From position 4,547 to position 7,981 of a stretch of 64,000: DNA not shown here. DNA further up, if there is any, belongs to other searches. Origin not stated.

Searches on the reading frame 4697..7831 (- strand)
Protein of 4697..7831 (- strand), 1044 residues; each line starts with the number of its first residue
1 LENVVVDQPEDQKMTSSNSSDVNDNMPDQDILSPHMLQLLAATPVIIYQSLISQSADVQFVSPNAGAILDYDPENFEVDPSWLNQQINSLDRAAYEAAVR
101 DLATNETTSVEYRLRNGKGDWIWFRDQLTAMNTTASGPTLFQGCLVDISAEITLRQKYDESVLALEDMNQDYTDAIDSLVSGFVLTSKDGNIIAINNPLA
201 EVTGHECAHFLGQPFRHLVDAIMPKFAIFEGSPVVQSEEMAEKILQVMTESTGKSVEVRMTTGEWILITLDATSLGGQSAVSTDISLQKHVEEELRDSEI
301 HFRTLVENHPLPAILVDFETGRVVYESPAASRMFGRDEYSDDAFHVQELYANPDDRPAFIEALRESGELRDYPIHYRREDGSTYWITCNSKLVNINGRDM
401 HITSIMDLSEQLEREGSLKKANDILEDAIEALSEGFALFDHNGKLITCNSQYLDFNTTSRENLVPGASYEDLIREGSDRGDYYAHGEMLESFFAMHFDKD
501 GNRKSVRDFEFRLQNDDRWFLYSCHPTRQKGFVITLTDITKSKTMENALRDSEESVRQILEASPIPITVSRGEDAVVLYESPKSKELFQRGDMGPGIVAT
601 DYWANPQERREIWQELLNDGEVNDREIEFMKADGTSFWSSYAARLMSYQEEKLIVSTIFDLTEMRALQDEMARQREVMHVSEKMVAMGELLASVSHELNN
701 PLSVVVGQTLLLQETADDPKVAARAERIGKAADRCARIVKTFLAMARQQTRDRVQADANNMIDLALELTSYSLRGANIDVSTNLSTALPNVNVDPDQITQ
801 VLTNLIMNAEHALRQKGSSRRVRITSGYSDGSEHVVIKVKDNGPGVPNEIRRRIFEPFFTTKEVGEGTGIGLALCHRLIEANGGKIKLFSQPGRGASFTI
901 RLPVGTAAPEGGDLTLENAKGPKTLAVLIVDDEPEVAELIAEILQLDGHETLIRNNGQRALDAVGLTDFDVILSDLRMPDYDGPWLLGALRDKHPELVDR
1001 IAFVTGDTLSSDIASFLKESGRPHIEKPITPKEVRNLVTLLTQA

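Call 79: search_protein_families(library=pfam, proteins=[window:4697-7831:-], max_evalue=1e-8)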
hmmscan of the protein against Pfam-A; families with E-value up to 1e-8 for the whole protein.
window:4697-7831:- (1044 aa): 8 families
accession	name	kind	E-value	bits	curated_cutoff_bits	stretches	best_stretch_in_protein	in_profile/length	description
PF13426.13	PAS_9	-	1.9e-28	99.2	27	0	313-408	3-101/103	PAS domain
PF02518.31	HATPase_c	-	1.9e-25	89.9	26.4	1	794-904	2-109/111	Histidine kinase-, DNA gyrase B-, and HSP90-like ATPase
PF12860.13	PAS_7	-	2.4e-22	79.7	27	1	429-546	1-114/115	PAS fold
PF08447.18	PAS_3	-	5.1e-18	65.6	25.6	1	60-143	3-87/89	PAS fold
PF00072.30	Response_reg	-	1.2e-16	61.3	30.2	1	927-1038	1-110/111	Response regulator receiver domain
PF00989.32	PAS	-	3.5e-16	59.7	22.6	0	301-391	2-94/113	PAS fold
PF00512.31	HisKA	-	1e-12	48.3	26.9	1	687-750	2-65/66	His Kinase A (phospho-acceptor) domain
PF13188.13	PAS_8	-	1.6e-12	47.2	21.8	0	302-358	3-55/65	PAS domain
